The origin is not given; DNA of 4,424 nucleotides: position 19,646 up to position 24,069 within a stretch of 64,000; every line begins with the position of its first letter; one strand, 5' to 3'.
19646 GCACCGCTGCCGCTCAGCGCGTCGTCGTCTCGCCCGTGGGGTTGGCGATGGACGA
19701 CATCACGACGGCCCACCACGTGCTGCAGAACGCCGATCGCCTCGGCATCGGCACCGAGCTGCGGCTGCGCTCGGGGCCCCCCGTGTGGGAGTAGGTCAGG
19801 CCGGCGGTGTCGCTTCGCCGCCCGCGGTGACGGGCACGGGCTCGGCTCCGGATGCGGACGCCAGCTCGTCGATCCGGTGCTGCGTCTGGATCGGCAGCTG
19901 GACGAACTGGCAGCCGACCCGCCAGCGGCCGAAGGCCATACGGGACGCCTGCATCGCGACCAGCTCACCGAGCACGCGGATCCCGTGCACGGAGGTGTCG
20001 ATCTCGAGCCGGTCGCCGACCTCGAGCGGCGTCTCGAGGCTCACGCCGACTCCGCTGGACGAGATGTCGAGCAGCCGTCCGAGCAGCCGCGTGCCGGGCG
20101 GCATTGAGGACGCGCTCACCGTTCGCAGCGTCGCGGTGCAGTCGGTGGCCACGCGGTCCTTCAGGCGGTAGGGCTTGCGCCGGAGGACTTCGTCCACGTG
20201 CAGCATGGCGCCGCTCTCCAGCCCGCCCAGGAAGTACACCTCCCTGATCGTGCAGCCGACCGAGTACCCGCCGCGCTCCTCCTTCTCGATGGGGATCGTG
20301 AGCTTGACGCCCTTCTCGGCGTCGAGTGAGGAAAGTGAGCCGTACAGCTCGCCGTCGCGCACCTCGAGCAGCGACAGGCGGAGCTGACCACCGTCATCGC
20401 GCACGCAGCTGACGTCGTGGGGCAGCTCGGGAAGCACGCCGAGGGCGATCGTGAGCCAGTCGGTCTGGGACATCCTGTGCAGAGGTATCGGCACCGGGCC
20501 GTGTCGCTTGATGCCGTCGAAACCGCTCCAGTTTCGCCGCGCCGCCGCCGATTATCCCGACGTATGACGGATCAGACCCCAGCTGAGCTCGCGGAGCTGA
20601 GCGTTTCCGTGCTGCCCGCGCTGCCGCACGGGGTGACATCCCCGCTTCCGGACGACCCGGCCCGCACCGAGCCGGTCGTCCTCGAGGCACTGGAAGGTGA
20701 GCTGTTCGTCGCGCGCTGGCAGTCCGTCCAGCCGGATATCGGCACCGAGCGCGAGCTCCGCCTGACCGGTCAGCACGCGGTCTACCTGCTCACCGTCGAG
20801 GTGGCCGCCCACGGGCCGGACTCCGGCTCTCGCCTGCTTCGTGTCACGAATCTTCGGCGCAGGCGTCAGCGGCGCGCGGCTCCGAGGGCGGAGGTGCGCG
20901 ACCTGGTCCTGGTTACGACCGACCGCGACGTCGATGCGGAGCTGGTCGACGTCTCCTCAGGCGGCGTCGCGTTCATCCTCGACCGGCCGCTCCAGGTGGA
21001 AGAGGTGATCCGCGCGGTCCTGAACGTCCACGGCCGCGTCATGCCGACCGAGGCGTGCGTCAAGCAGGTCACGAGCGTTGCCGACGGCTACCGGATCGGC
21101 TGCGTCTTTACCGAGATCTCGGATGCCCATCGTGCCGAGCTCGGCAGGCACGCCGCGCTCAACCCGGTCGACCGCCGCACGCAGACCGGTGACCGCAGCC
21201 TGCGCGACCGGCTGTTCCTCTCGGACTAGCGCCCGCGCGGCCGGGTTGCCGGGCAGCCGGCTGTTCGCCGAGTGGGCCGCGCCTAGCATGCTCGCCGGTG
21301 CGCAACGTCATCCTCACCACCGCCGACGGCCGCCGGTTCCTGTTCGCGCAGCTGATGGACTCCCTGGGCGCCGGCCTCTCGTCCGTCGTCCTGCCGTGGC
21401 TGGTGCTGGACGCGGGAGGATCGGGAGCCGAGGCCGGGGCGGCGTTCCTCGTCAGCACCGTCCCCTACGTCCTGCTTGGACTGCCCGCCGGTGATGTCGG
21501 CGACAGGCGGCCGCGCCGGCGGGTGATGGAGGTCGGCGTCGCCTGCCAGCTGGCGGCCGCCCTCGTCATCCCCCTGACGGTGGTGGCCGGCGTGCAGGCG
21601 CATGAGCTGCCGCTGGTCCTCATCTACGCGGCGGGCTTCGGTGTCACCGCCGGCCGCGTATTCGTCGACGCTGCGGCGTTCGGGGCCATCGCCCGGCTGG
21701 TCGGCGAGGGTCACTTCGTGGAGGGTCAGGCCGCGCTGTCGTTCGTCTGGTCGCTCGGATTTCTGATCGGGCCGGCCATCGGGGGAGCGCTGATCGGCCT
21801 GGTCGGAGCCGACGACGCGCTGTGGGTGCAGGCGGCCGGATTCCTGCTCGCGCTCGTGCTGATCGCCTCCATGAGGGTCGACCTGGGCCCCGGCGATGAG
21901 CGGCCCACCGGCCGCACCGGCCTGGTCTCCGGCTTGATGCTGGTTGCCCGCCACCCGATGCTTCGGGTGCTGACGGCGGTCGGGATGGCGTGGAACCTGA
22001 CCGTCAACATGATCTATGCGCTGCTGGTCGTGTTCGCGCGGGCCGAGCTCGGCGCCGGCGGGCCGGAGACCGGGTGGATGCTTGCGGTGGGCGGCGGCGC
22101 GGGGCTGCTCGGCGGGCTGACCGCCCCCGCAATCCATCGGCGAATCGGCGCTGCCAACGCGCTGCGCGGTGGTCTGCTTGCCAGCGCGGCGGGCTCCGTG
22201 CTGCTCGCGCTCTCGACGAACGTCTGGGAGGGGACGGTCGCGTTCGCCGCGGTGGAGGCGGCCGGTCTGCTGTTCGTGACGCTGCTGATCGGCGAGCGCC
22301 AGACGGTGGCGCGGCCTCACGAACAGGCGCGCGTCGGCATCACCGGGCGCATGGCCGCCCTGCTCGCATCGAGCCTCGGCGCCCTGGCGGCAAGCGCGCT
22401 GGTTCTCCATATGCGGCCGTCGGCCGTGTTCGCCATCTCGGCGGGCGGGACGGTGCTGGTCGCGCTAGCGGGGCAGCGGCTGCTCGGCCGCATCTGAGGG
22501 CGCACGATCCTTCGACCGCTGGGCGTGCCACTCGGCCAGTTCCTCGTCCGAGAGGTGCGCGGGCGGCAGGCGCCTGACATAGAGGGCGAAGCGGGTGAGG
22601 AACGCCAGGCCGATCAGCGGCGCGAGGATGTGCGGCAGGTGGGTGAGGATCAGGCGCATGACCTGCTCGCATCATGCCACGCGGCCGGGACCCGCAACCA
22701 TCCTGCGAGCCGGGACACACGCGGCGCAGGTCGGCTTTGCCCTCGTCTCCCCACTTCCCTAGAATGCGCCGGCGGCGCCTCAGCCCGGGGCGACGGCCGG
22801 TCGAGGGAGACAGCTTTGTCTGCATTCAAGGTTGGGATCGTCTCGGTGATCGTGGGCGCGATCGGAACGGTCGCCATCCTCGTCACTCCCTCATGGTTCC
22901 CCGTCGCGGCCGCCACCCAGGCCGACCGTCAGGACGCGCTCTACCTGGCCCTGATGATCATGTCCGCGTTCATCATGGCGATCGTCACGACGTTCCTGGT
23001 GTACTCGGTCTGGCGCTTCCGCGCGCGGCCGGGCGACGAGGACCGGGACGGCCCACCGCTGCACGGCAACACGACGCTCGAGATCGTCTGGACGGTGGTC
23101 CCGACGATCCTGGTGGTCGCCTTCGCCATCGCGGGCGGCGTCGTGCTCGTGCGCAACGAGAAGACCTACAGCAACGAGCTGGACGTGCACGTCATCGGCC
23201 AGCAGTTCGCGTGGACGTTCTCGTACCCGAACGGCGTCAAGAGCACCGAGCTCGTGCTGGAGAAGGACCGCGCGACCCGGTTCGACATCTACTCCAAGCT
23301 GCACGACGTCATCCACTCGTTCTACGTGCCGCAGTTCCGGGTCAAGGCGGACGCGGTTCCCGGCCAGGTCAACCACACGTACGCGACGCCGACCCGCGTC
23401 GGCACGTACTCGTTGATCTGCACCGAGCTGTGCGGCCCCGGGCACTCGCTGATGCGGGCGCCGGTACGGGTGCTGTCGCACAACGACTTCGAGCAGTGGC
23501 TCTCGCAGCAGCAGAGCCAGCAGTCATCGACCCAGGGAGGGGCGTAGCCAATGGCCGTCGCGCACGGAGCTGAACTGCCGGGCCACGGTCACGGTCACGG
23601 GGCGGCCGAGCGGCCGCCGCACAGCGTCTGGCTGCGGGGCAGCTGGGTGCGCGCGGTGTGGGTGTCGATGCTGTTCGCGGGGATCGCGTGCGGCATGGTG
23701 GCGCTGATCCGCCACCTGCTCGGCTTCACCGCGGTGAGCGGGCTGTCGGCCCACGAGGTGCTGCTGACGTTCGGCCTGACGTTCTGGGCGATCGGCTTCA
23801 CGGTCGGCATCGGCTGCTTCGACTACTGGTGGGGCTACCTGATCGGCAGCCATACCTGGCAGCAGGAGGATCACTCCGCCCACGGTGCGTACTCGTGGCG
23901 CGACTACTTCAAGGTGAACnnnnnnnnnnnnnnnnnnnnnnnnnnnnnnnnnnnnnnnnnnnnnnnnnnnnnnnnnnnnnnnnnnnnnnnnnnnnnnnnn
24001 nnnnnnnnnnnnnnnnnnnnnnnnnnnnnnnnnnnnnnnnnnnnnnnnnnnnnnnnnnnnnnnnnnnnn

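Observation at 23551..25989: A2-type oxidase subunit I decorated with an N-terminal His-rich 2-TM extension and a C-terminal soluble USP-like domain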

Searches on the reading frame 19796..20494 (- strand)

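Call 41: search_protein_families(library=pfam, proteins=[window:19796-20494:-], max_evalue=0.01)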
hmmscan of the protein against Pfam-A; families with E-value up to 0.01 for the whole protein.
window:19796-20494:- (232 aa): 1 family
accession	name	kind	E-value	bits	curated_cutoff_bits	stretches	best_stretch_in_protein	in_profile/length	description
PF07238.19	PilZ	-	1.7e-09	38.4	22.5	1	124-211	10-99/102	PilZ domain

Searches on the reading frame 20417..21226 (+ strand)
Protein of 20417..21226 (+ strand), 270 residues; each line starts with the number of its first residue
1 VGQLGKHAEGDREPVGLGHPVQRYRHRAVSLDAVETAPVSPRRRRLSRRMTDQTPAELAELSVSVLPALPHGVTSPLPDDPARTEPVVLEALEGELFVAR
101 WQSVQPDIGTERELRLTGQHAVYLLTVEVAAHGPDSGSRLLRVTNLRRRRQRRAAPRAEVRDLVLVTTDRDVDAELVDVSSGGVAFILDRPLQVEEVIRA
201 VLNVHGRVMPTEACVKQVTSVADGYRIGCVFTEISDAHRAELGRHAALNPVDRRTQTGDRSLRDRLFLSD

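Call 41: search_protein_families(library=pfam, proteins=[window:20417-21226:+], max_evalue=0.01)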
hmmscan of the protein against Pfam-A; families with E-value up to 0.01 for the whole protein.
window:20417-21226:+ (270 aa): 1 family
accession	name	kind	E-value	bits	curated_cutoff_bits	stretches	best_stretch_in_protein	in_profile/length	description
PF07238.19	PilZ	-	1e-12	48.7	22.5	1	151-245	1-99/102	PilZ domain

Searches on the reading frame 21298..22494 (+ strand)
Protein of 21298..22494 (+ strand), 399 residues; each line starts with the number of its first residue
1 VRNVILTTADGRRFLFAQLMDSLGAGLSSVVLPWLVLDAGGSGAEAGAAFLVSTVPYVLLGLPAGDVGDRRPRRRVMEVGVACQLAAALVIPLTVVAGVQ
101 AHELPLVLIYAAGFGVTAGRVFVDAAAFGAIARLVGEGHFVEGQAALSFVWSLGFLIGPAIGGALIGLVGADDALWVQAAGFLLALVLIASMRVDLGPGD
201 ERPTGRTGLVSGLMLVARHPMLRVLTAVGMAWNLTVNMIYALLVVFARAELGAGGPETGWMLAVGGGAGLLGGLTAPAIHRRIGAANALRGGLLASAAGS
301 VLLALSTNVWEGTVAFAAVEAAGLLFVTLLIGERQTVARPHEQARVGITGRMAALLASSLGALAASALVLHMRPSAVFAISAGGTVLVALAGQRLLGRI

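Call 41: search_protein_families(library=pfam, proteins=[window:21298-22494:+], max_evalue=0.01)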
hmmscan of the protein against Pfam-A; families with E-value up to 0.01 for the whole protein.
window:21298-22494:+ (399 aa): 2 families
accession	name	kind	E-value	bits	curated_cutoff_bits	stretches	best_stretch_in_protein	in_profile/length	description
PF07690.21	MFS_1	-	8.9e-25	87.8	33.4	1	15-326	2-312/347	Major Facilitator Superfamily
PF05977.19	MFS_3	-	4.1e-17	62.3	27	1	16-367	17-360/524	Transmembrane secretion effector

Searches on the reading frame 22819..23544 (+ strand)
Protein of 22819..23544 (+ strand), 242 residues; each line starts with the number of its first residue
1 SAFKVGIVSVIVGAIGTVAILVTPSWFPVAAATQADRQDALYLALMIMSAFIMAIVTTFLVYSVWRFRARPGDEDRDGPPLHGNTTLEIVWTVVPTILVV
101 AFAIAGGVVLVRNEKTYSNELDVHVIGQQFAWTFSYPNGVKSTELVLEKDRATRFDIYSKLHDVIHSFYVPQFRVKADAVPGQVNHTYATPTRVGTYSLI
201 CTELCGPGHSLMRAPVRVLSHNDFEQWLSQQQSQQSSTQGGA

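Call 3: search_protein_families(library=pfam, proteins=[window:22819-23544:+], max_evalue=1)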
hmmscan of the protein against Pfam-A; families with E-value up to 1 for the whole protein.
window:22819-23544:+ (242 aa): 7 families
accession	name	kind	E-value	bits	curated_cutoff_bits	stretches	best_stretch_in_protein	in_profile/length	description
PF00116.26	COX2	-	4.6e-15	56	22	1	145-214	48-115/120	Cytochrome C oxidase subunit II, periplasmic domain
PF02790.20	COX2_TM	-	5.8e-12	46.1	22.8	1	27-104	8-83/88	Cytochrome C oxidase subunit II, transmembrane domain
PF17197.9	DUF5134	-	0.004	17.6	29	1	15-113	31-122/152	Domain of unknown function (DUF5134)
PF14219.11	DUF4328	-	0.019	14.9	27.2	1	32-109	7-83/166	Domain of unknown function (DUF4328)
PF13473.12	Cupredoxin_1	-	0.065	13.7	27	1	143-201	35-92/104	Cupredoxin-like domain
PF10028.14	DUF2270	-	0.077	13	25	1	19-70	25-76/184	Predicted integral membrane protein (DUF2270)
PF04650.22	YSIRK_signal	-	0.25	11.7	20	1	3-14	11-22/26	YSIRK type signal peptide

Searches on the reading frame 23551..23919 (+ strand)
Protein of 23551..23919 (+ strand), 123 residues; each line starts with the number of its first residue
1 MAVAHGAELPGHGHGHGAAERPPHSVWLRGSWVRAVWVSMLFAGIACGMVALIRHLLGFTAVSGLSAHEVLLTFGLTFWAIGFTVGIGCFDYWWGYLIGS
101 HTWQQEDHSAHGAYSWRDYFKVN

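Call 3: search_protein_families(library=pfam, proteins=[window:23551-23919:+], max_evalue=1)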
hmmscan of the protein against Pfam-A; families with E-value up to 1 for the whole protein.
window:23551-23919:+ (123 aa): 0 families

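Call 4: search_protein_families(library=ncbifam, proteins=[window:23551-23919:+], max_evalue=1)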
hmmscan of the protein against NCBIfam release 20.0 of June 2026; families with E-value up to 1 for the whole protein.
window:23551-23919:+ (123 aa): 1 family
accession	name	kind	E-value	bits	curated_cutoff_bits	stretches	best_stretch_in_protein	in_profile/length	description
NF010227.0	PRK13682.1-2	equivalog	0.025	14.7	73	1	46-83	7-46/52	hypothetical protein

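Call 70: search_solved_structures(query=window:23551-23919:+, max_evalue=10)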
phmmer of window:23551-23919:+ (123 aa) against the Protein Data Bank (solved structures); distinct sequences matched with E-value up to 10: 1.
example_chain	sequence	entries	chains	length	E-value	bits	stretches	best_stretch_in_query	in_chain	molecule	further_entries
6g2j_k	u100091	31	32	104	7.8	9.6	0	1-59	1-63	NADH dehydrogenase [ubiquinone] 1 beta subcomplex subunit 3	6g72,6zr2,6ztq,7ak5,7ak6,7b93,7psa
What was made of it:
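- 23641..23916 (+): Residues 31-122: two extra transmembrane helices (32-56, 65-87) plus a cytoplasmic loop carrying the conserved motifs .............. and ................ No Pfam or PDB homolog (calls 3, 70).
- On Known accessory subunits or assembly factors of A-type oxidases (subunit IV/CtaF, Cox11/CtaG, Sco, Surf1): The N-extension has no PDB hit (call 70).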
